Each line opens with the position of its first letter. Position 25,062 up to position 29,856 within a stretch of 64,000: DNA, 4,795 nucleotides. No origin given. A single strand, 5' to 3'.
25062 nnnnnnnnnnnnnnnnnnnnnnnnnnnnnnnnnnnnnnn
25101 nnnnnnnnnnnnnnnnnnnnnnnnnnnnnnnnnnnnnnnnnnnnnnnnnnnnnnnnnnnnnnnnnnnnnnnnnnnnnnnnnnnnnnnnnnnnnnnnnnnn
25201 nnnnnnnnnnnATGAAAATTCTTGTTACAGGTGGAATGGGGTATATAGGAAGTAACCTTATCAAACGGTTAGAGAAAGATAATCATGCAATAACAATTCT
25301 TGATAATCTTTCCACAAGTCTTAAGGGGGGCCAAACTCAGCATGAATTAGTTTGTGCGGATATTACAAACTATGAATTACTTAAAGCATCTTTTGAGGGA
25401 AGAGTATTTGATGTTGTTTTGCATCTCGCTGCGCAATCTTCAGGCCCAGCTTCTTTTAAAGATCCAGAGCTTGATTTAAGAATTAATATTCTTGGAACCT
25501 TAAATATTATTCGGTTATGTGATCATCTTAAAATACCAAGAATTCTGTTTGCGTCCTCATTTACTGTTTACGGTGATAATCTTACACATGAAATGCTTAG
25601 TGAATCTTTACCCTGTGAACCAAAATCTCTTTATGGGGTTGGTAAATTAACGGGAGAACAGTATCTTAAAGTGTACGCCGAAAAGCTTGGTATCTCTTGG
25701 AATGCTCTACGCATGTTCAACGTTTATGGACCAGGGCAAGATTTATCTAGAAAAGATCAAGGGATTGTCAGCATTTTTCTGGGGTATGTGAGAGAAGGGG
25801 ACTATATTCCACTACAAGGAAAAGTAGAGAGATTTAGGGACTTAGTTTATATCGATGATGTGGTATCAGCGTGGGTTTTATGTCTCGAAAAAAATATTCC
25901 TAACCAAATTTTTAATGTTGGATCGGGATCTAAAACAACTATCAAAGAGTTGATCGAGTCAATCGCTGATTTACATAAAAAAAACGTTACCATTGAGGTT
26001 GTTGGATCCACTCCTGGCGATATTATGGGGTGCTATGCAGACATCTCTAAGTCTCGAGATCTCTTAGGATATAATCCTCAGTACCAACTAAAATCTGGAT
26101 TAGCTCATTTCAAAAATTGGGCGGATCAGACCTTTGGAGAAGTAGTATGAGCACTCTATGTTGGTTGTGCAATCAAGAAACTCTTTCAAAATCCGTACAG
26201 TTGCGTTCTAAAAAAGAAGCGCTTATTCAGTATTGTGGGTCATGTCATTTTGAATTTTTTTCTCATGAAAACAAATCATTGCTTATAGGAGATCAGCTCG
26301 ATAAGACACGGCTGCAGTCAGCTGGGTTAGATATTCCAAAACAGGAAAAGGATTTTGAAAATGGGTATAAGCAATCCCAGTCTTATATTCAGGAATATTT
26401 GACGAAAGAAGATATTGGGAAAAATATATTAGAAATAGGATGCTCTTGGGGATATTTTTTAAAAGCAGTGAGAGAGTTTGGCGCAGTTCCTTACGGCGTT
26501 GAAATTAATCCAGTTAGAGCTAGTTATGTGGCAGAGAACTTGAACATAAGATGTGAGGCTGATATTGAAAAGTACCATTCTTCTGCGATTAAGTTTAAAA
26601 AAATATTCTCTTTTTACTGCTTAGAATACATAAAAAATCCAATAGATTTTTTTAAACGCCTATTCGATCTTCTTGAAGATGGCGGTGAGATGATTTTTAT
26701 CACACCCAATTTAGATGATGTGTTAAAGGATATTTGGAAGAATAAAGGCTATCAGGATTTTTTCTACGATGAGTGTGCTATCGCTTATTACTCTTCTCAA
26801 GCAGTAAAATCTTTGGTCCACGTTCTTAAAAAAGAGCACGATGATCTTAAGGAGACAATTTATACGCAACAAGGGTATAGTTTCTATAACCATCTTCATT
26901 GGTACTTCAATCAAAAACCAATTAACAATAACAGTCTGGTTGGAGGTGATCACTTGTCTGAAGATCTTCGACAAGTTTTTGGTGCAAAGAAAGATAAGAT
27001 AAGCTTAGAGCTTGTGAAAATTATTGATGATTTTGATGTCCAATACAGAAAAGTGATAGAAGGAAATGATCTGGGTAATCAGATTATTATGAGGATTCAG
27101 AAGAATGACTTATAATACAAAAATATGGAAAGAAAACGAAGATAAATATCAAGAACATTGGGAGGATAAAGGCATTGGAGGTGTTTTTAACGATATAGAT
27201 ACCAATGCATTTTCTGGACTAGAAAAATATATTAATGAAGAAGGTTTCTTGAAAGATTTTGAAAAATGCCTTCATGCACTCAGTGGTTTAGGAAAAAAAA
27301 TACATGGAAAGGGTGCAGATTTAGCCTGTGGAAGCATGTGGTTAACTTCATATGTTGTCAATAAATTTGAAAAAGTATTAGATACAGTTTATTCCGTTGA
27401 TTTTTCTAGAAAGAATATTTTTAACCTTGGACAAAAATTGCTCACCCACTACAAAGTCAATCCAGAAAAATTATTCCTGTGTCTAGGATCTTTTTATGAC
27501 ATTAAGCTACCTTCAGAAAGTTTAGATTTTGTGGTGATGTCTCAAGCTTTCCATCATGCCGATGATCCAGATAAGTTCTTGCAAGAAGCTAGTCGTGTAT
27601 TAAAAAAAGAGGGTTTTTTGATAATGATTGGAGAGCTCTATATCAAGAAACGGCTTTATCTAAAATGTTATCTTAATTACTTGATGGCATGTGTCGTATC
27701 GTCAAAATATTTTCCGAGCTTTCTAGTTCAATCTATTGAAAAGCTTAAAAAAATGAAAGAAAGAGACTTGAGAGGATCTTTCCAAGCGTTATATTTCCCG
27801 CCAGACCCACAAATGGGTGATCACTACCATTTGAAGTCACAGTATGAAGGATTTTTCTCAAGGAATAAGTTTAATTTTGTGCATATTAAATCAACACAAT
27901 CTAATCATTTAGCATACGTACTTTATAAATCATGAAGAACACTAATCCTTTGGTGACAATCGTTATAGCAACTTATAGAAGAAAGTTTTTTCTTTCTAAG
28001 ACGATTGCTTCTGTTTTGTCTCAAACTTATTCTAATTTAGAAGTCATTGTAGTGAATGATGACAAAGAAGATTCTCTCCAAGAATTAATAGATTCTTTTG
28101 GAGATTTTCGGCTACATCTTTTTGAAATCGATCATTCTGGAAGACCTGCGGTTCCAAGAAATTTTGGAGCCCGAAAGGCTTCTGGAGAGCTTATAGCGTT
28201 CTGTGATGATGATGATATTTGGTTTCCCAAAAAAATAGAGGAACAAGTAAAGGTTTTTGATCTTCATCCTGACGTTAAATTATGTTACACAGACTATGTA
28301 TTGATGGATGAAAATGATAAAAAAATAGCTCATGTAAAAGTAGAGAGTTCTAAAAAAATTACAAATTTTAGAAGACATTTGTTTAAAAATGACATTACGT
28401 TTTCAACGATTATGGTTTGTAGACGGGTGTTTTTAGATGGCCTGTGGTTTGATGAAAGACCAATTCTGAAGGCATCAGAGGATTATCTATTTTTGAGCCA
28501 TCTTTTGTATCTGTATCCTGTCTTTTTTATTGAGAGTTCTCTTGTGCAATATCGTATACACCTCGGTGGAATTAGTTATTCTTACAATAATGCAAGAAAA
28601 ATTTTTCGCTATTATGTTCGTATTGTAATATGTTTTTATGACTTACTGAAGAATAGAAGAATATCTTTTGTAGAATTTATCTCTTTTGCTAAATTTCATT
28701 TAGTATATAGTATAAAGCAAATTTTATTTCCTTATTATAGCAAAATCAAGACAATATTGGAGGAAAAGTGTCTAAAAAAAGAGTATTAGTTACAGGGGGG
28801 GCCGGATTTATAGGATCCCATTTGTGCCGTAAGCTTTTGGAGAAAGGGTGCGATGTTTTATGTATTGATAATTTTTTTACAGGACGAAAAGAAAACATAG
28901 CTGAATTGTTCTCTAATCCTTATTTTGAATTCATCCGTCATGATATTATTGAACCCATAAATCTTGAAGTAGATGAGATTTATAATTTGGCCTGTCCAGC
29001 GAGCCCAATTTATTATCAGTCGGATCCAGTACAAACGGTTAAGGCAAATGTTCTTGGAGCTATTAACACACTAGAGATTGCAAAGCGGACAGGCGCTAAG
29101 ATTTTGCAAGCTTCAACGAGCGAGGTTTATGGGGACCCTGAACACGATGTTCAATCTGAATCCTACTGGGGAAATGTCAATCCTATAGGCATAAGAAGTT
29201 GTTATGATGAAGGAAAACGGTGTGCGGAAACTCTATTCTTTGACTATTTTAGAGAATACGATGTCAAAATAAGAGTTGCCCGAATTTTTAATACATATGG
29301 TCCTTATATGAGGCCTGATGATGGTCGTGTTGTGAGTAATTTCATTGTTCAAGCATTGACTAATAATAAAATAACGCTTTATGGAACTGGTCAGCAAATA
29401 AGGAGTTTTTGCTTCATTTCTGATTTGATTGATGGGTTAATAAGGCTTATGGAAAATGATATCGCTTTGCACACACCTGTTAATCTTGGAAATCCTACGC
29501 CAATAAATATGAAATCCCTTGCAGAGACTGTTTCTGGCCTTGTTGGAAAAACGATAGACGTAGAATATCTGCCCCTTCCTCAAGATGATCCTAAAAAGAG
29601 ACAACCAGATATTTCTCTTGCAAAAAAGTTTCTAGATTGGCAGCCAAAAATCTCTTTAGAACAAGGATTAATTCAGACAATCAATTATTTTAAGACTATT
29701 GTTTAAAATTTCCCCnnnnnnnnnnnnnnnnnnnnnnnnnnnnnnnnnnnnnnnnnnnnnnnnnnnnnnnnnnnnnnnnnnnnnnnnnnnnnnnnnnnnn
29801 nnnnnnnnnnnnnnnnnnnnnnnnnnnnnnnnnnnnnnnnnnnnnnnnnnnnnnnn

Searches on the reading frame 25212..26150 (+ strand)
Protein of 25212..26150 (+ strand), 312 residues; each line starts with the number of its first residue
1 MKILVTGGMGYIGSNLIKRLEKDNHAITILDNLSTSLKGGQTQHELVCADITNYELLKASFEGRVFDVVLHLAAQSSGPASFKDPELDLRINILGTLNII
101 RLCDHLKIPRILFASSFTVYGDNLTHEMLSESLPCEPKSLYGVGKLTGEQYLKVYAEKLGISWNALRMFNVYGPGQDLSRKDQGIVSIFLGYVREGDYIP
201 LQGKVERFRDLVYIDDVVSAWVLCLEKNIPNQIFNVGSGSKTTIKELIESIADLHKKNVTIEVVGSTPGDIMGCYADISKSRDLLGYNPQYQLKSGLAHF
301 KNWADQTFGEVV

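Call 54: search_protein_families(library=pfam, proteins=[window:25212-26150:+], max_evalue=0.00001)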
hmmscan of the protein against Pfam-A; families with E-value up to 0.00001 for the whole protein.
window:25212-26150:+ (312 aa): 6 families
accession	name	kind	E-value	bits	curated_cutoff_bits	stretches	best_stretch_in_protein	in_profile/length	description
PF01370.27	Epimerase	-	7e-53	179.9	20.9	1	3-237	1-240/240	NAD dependent epimerase/dehydratase family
PF16363.11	GDP_Man_Dehyd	-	1.6e-44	153.2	27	1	4-298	1-330/332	GDP-mannose 4,6 dehydratase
PF01073.25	3Beta_HSD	-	1.2e-19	70.9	22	1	4-226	1-230/280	3-beta hydroxysteroid dehydrogenase/isomerase family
PF04321.23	RmlD_sub_bind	-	1.5e-16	60.7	27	1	1-173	1-153/287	RmlD substrate binding domain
PF02719.21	Polysacc_synt_2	-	1.6e-14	54.2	20.2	1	3-270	1-267/293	Polysaccharide biosynthesis protein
PF07993.18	NAD_binding_4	-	1.2e-08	34.8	20.1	1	66-219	89-256/258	Male sterility protein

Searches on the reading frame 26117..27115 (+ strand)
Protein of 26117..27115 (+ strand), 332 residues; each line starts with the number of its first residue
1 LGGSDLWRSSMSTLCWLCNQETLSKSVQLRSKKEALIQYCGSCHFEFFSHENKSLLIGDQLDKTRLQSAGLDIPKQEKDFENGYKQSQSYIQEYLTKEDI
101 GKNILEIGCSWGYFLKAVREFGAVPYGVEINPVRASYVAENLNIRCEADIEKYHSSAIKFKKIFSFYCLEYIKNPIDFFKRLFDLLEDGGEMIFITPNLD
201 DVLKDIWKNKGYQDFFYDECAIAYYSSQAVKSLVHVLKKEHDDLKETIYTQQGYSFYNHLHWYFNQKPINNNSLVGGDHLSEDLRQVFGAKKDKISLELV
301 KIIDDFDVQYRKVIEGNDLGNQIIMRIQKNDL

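Call 54: search_protein_families(library=pfam, proteins=[window:26117-27115:+], max_evalue=0.00001)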
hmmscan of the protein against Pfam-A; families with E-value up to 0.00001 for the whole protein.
window:26117-27115:+ (332 aa): 5 families
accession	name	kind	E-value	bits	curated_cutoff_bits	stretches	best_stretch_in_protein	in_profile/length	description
PF13489.12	Methyltransf_23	-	1.3e-17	64.4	27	1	88-234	10-154/164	Methyltransferase domain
PF08241.18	Methyltransf_11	-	1.3e-07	32.5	21.2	1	105-194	1-95/95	Methyltransferase domain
PF02353.26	CMAS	-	5.6e-07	29.6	27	1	99-194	61-164/273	Mycolic acid cyclopropane synthetase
PF13847.12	Methyltransf_31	-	8.9e-07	29.1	27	1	101-212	4-128/145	Methyltransferase domain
PF13649.12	Methyltransf_25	-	3.7e-06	28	27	1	104-190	1-97/97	Methyltransferase domain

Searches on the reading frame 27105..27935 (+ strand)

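Call 54: search_protein_families(library=pfam, proteins=[window:27105-27935:+], max_evalue=0.00001)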
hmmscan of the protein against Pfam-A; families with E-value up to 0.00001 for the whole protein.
window:27105-27935:+ (276 aa): 5 families
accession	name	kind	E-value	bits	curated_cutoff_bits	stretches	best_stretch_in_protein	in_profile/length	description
PF08241.18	Methyltransf_11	-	3.9e-16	59.9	21.2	1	72-174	2-95/95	Methyltransferase domain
PF13649.12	Methyltransf_25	-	4.4e-10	40.6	27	1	72-170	3-97/97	Methyltransferase domain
PF08242.18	Methyltransf_12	-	1.2e-07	32.8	30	1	72-172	2-98/98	Methyltransferase domain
PF13847.12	Methyltransf_31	-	2e-07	31.2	27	1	72-174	9-109/145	Methyltransferase domain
PF01209.24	Ubie_methyltran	-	3.2e-06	27.1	20.1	1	69-194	50-171/233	ubiE/COQ5 methyltransferase family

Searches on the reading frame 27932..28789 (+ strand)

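Call 54: search_protein_families(library=pfam, proteins=[window:27932-28789:+], max_evalue=0.00001)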
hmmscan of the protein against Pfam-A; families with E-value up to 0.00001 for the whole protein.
window:27932-28789:+ (285 aa): 3 families
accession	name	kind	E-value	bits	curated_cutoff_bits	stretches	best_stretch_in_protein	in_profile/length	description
PF00535.33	Glycos_transf_2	-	5.2e-26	92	23.3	1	9-164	1-160/168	Glycosyl transferase family 2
PF10111.15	Glyco_tranf_2_2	-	8.9e-17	61.9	27.3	1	11-225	5-232/276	Glycosyltransferase like family 2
PF13641.12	Glyco_tranf_2_3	-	6e-11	43.2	27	1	8-122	3-123/230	Glycosyltransferase like family 2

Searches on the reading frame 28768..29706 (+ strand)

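Call 54: search_protein_families(library=pfam, proteins=[window:28768-29706:+], max_evalue=0.00001)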
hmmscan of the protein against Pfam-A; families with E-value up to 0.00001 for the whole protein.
window:28768-29706:+ (312 aa): 5 families
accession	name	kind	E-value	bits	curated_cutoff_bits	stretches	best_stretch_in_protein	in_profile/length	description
PF16363.11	GDP_Man_Dehyd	-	3.7e-49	168.4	27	1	7-301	1-329/332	GDP-mannose 4,6 dehydratase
PF01370.27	Epimerase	-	9.6e-48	163.1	20.9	1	6-231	1-228/240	NAD dependent epimerase/dehydratase family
PF07993.18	NAD_binding_4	-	4.7e-08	32.9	20.1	0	67-190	88-218/258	Male sterility protein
PF01073.25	3Beta_HSD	-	1.1e-07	31.7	22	1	7-157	1-157/280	3-beta hydroxysteroid dehydrogenase/isomerase family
PF02719.21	Polysacc_synt_2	-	8.8e-06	25.5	20.2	0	6-111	1-121/293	Polysaccharide biosynthesis protein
